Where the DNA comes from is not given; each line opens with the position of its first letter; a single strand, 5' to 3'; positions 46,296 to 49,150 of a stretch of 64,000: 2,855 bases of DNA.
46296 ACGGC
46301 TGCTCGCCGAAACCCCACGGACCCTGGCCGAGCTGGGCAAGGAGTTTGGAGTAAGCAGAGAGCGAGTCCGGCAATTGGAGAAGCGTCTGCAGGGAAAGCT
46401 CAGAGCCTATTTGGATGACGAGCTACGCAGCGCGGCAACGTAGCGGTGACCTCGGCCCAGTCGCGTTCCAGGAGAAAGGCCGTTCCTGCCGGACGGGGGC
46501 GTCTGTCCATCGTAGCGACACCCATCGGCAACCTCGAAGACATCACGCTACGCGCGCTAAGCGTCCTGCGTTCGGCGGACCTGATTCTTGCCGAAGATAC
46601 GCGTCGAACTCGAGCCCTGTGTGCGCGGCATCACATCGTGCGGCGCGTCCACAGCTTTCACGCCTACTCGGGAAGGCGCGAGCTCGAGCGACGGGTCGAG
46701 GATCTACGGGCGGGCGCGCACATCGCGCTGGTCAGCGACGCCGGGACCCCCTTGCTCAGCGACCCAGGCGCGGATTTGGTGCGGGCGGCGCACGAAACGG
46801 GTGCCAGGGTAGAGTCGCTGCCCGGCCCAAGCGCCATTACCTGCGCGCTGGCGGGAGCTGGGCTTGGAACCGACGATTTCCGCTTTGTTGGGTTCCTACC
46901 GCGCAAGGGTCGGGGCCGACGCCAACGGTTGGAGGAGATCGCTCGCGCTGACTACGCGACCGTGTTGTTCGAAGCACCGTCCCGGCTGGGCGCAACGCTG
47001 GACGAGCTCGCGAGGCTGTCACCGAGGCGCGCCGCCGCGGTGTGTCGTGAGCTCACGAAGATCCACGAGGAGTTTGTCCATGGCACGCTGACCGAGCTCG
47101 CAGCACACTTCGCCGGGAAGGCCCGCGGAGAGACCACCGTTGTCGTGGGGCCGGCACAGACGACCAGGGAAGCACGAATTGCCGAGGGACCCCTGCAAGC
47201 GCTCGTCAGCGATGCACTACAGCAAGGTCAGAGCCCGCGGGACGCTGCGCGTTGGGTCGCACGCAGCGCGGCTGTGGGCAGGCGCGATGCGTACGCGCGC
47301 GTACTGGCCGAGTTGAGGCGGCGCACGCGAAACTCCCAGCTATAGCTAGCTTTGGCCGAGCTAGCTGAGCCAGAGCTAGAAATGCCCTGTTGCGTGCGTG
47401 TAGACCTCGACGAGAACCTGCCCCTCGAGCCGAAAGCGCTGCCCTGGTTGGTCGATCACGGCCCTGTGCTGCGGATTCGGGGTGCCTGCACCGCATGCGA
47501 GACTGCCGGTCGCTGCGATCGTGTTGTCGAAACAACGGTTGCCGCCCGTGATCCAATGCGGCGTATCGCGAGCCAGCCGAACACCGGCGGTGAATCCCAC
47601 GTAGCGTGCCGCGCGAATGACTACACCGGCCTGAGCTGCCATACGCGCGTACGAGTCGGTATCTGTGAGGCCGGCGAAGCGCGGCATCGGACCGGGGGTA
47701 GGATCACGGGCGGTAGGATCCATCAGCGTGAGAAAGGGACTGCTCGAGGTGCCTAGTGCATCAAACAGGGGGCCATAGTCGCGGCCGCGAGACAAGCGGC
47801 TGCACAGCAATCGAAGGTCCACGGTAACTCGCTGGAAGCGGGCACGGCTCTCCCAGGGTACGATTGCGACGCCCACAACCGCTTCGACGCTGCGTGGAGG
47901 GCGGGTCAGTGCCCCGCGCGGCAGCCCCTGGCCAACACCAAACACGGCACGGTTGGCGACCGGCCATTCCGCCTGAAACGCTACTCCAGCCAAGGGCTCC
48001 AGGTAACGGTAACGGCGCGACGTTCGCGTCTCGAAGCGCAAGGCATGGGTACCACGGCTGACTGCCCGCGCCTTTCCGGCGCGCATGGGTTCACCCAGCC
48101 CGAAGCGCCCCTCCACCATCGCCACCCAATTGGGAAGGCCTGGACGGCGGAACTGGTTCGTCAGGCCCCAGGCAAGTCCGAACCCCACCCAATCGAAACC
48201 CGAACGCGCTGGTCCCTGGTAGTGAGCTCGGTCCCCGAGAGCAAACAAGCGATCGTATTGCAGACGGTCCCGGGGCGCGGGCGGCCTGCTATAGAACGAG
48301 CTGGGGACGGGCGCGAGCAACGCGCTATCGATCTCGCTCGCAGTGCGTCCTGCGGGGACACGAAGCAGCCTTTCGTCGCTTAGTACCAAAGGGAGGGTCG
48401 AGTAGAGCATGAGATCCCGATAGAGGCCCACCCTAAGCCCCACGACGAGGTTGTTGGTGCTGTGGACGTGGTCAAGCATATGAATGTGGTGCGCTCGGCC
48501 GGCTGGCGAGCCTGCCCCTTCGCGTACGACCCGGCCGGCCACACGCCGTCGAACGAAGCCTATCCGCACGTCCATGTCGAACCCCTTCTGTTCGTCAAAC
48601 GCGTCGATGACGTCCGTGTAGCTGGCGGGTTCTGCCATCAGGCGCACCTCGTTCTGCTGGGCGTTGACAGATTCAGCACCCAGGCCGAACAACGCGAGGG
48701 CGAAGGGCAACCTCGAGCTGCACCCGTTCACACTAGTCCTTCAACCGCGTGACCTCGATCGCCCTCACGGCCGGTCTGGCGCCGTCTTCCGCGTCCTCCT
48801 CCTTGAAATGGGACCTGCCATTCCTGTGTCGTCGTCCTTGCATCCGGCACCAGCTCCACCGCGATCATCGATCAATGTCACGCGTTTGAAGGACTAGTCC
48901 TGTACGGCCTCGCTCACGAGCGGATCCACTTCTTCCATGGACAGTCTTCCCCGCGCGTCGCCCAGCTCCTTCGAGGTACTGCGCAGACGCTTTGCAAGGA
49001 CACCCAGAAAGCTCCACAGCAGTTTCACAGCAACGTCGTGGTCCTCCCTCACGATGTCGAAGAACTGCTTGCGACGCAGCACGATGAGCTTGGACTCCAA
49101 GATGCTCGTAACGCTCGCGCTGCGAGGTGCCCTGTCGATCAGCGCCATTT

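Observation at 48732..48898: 19/20-nt long-range inverted repeat pairing the PP2C stop codon region with the Shine-Dalgarno of the next gene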

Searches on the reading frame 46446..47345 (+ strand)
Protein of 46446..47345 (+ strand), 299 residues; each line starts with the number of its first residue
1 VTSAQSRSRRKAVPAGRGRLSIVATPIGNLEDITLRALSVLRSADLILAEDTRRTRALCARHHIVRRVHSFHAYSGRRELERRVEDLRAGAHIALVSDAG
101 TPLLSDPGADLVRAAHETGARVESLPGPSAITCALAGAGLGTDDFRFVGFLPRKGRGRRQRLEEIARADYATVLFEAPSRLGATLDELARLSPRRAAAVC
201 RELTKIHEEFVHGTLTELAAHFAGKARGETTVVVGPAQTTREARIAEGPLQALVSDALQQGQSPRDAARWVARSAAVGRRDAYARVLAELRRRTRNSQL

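Call 36: search_protein_families(library=pfam, proteins=[window:46446-47345:+], max_evalue=0.00001)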
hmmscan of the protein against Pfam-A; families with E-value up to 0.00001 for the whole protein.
window:46446-47345:+ (299 aa): 1 family
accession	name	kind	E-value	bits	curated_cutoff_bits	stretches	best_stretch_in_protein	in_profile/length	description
PF00590.25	TP_methylase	-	1.3e-32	113.9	27.8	1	20-219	2-212/212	Tetrapyrrole (Corrin/Porphyrin) Methylases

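Call 77: find_encoding_contigs(protein=window:46446-47342:+, flank=3500, max_places=10)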
Protein seq(299 aa) (299 aa): 8 contigs read that carry it; 7 places shown.
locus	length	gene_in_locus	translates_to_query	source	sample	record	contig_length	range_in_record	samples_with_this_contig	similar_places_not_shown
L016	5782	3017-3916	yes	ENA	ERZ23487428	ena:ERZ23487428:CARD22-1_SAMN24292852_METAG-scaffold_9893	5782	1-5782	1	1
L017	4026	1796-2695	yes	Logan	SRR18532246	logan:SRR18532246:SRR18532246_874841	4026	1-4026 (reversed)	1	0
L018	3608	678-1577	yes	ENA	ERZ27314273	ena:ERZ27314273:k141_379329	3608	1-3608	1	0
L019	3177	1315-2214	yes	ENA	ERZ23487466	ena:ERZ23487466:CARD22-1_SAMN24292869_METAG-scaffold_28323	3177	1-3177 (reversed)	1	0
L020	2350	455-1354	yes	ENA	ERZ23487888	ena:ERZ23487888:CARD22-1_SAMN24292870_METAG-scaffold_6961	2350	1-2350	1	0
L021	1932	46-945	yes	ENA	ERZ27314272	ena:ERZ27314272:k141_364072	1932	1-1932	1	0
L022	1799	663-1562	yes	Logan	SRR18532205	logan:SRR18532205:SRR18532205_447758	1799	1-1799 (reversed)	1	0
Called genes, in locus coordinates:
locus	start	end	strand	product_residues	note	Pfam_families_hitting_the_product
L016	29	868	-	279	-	PF00106:adh_short, PF08659:KR, PF13561:adh_short_C2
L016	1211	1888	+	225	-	-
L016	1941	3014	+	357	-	PF00140:Sigma70_r1_2 (weak), PF04542:Sigma70_r2, PF04545:Sigma70_r4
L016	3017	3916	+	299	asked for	PF00590:TP_methylase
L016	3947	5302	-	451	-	-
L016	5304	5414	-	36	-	-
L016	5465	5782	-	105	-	?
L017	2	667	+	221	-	?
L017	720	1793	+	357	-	PF00140:Sigma70_r1_2 (weak), PF04542:Sigma70_r2, PF04545:Sigma70_r4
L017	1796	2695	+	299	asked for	PF00590:TP_methylase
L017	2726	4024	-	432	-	?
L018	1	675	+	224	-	?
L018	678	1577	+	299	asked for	PF00590:TP_methylase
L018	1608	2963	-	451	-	-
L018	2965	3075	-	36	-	-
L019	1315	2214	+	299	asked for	PF00590:TP_methylase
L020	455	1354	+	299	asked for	PF00590:TP_methylase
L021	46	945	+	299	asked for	PF00590:TP_methylase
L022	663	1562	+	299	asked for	PF00590:TP_methylase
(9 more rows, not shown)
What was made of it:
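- Checked: ENA gene calls use the same GUG (call 77).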

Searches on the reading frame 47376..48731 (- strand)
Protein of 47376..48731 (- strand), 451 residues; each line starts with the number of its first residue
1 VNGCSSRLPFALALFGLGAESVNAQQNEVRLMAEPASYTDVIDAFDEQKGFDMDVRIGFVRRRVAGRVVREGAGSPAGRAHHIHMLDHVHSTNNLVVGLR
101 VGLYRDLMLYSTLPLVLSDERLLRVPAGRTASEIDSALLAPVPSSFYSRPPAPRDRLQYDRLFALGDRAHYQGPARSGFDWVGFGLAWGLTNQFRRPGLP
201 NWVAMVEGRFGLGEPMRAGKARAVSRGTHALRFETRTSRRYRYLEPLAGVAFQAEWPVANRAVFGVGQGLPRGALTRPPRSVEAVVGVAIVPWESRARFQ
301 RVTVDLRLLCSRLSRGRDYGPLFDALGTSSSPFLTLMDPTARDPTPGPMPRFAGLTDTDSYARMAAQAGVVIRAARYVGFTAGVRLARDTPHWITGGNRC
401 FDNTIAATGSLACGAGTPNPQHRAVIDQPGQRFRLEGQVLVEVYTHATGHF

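Call 10: search_protein_families(library=pfam, proteins=[window:47376-48731:-])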
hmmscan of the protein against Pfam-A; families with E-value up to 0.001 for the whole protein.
window:47376-48731:- (451 aa): 0 families

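Call 14: find_related_loci(query=window:47376-48731:-, collection=genome_contigs, flank=4000)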
Query window:47376-48731:- (451 aa) in genome_contigs; peptide patterns used: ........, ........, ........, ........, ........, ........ (x = any residue, [..] = any of these).
55 stretches matched a pattern, but none encodes a relative of the query by tblastn (E <= 1e-3).

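Call 19: find_homologous_proteins(query=window:47376-48731:-)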
Query window:47376-48731:- (451 aa): 69 proteins with E <= 0.001 among 8000 candidates.
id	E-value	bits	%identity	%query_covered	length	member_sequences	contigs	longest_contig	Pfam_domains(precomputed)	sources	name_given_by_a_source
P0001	8.9e-283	956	100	93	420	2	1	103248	-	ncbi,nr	ncbi:MAG: hypothetical protein MJD61_03120 [Proteobacteria bacterium]|nr:hypothetical protein [Pseud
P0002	4.1e-95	337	42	99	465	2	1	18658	-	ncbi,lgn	-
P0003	4.2e-93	331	42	94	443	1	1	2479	-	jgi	jgi:hypothetical protein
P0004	2.0e-91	325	42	94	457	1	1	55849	-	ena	-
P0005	5.5e-88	314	41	98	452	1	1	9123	-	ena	-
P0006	1.2e-85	306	39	95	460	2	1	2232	-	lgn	-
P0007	2.8e-84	302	38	98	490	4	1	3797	-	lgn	-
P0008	9.5e-84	300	38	98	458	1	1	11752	-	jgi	-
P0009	1.1e-83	300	39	95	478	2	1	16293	-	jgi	jgi:hypothetical protein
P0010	2.5e-83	299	41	95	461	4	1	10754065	-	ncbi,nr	ncbi:Hypothetical protein I5071_40130 [Sandaracinus amylolyticus]|nr:Hypothetical protein I5071_4013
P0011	3.7e-82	295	41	94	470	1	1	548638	-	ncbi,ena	-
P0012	1.2e-81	293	38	94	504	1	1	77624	-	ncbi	-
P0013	1.8e-81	293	39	98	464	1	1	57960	-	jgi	jgi:hypothetical protein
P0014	2.6e-81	292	38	97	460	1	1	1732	-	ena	-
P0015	7.1e-81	291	37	98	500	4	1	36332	-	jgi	-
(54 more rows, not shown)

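Call 20: find_encoding_contigs(protein=P0002, flank=3000, max_places=2)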
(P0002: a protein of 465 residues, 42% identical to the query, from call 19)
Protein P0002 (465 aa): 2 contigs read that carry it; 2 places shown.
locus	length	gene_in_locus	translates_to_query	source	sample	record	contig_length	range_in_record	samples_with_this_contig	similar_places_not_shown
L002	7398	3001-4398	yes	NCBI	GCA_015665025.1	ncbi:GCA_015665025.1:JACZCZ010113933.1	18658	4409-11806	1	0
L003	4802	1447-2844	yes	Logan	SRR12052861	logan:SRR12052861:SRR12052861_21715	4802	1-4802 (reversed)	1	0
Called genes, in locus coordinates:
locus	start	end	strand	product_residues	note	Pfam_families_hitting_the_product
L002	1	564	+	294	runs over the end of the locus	-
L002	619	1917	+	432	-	PF00481:PP2C, PF13672:PP2C_2, PF00027:cNMP_binding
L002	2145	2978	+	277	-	-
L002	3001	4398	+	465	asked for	-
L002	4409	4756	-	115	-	PF07883:Cupin_2, PF02311:AraC_binding (weak)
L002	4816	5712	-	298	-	PF00590:TP_methylase, PF23016:RsmI_C (weak)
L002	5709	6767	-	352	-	PF00140:Sigma70_r1_2 (weak), PF04542:Sigma70_r2, PF04545:Sigma70_r4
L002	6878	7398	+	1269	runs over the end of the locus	PF00082:Peptidase_S8, PF04151:PPC (faint)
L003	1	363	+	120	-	?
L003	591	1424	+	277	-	-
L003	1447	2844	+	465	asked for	-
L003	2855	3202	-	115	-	PF07883:Cupin_2, PF02311:AraC_binding (weak)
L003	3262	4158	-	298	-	PF00590:TP_methylase, PF23016:RsmI_C (weak)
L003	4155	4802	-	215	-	?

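Call 21: find_encoding_contigs(protein=P0004, flank=3000, max_places=2)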
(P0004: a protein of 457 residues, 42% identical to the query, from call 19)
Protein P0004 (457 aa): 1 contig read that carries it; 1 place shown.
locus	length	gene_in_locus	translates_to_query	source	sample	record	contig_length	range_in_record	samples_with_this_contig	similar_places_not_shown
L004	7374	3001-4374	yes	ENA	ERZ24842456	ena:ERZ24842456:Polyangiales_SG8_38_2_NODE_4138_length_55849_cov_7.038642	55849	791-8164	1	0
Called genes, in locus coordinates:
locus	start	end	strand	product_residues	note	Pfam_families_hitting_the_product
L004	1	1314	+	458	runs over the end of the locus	-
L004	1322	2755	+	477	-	-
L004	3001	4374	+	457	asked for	-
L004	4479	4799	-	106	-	PF13616:Rotamase_3, PF00639:Rotamase, PF13145:Rotamase_2 (weak)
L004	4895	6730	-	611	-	PF13415:Beta-prop_FBX42 (faint)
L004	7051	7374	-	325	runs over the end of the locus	PF00590:TP_methylase, PF23016:RsmI_C (weak)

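Call 22: find_encoding_contigs(protein=P0010, flank=3000, max_places=2)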
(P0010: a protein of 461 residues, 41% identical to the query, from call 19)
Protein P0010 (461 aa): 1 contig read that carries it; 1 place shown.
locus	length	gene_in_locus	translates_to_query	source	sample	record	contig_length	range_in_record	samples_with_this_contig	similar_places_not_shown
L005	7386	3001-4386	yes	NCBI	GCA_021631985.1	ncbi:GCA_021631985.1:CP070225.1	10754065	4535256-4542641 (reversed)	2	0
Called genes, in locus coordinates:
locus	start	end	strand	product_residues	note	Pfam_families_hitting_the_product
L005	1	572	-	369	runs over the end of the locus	PF03403:PAF-AH_p_II, PF07224:Chlorophyllase, PF12740:PETase, PF12146:Hydrolase_4 (faint)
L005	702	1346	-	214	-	PF01926:MMR_HSR1, PF02421:FeoB_N, PF03193:RsgA_GTPase (faint)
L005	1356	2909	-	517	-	PF00221:Lyase_aromatic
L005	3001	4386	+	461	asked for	-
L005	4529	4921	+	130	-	-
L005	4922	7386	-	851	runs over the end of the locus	PF08450:SGL (faint), PF10282:Lactonase (weak), PF25174:Beta-prop_THOC3, PF21783:YNCE (weak), PF04185:Phosphoesterase (weak)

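Call 23: find_encoding_contigs(protein=P0011, flank=3000, max_places=2)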
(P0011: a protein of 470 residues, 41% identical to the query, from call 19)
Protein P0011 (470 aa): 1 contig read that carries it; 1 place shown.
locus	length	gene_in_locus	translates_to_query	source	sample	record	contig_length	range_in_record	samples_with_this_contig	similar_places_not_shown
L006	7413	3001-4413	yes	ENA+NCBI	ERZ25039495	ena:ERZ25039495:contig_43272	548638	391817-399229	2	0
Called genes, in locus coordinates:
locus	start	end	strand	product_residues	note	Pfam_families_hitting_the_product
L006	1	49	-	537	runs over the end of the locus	-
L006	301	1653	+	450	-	PF00481:PP2C, PF07228:SpoIIE (faint), PF13672:PP2C_2, PF00027:cNMP_binding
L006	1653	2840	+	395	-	-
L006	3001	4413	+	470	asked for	-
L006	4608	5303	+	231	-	-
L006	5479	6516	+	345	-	PF00140:Sigma70_r1_2, PF04542:Sigma70_r2, PF04545:Sigma70_r4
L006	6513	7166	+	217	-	PF00590:TP_methylase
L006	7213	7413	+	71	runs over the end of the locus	PF23016:RsmI_C (weak)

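Call 37: search_protein_families(library=ncbifam, proteins=[window:47376-48731:-], max_evalue=0.01)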
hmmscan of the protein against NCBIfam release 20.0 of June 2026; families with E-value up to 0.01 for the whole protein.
window:47376-48731:- (451 aa): 0 families

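Call 73: find_encoding_contigs(protein=window:47376-48731:-, flank=3000, max_places=10)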
Protein window:47376-48731:- (451 aa): no gene with exactly this product is on record in the collection.

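Call 74: find_encoding_contigs(protein=P0001, flank=10000, max_places=10)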
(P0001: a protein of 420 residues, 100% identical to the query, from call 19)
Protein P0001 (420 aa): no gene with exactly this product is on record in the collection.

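Call 75: find_encoding_contigs(protein=window:47379-48731:-, flank=3000, max_places=10)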
Protein seq(451 aa) (451 aa): no gene with exactly this product is on record in the collection.

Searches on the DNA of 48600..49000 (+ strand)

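Call 9: search_rna_families(source=window, start=48600, end=49000, threshold=evalue, max_evalue=10)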
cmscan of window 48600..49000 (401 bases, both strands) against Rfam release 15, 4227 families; matches with E-value up to 10: 3.
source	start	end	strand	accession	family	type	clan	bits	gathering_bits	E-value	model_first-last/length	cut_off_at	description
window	48616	48721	-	RF03311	MIR169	Gene; miRNA;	-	14.3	80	5.5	1-111/111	no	MIR169 microRNA precursor family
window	48600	48646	-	RF02166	PVT1_3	Gene; lncRNA;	-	11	45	1.7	1-48/95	3'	Pvt1 oncogene conserved region 3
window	48624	48788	+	RF01953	SOX2OT_exon3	Gene; lncRNA;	-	9.5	70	1.2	125-276/276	no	SOX2 overlapping transcript exon 3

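Call 33: search_dna_similar(query=window:48732-48898:+, collection=plasmids, mode=distant, max_evalue=1)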
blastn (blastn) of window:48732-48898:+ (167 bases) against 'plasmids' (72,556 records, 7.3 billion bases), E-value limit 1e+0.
Records with a match: 3; places in all: 3; records where one place covers at least 80% of the query: 0.
Best place of each record, by identity: >=99% 1; 95-99% 1; 80-90% 1.
By first word of the organism name: Sinorhizobium 1; Aeromonas 1; Allomeiothermus 1.
By predicted mobility (MOB-suite, as given by PLSDB): non-mobilizable 3.
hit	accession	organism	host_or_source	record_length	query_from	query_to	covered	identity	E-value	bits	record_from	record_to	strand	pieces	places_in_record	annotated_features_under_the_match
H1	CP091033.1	Sinorhizobium sp. B11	soybean,TY,soil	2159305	23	66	26%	84.1%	3e-3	49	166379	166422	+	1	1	aminotransferase class I/II-fold pyridoxal phosphate-dependent enzyme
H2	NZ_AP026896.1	Aeromonas caviae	Microbe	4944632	46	70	15%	96.0%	5e-1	42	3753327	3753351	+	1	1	none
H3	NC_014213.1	Allomeiothermus silvanus DSM 9946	hot spring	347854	113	134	13%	100.0%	5e-1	41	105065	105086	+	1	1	cobA: uroporphyrinogen-III C-methyltransferase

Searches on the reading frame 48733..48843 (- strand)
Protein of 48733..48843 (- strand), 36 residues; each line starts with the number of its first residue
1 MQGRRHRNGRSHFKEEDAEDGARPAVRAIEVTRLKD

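Call 82: find_encoding_contigs(protein=window:48733-48843:-, flank=2500, max_places=10)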
Protein window:48733-48843:- (36 aa): 3 contigs read that carry it; 2 places shown.
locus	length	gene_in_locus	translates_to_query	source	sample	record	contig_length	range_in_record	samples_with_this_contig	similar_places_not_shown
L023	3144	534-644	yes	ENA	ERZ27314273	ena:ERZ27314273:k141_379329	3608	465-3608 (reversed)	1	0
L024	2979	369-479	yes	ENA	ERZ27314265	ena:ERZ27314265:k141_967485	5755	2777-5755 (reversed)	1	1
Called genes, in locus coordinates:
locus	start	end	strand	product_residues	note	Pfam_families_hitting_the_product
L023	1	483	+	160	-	?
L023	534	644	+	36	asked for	-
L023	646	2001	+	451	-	-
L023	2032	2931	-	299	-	PF00590:TP_methylase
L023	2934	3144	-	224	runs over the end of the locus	?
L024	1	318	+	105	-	?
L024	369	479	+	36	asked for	-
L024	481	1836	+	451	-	-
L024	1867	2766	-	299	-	PF00590:TP_methylase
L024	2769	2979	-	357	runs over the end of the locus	PF00140:Sigma70_r1_2 (weak), PF04542:Sigma70_r2, PF04545:Sigma70_r4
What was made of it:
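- On MITE (non-autonomous TIR transposable element): The only ORF called is 36 codons and is found only at this locus (call 82). None was found through the 36-aa ORF look-up (call 82).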

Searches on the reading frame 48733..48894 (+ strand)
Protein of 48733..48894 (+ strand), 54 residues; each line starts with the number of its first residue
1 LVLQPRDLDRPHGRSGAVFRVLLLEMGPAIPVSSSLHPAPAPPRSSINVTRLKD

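Call 29: find_homologous_proteins(query=window:48733-48894:+, max_evalue=10)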
Query window:48733-48894:+: no candidate shares three 5-residue words with the query. No homologue found.
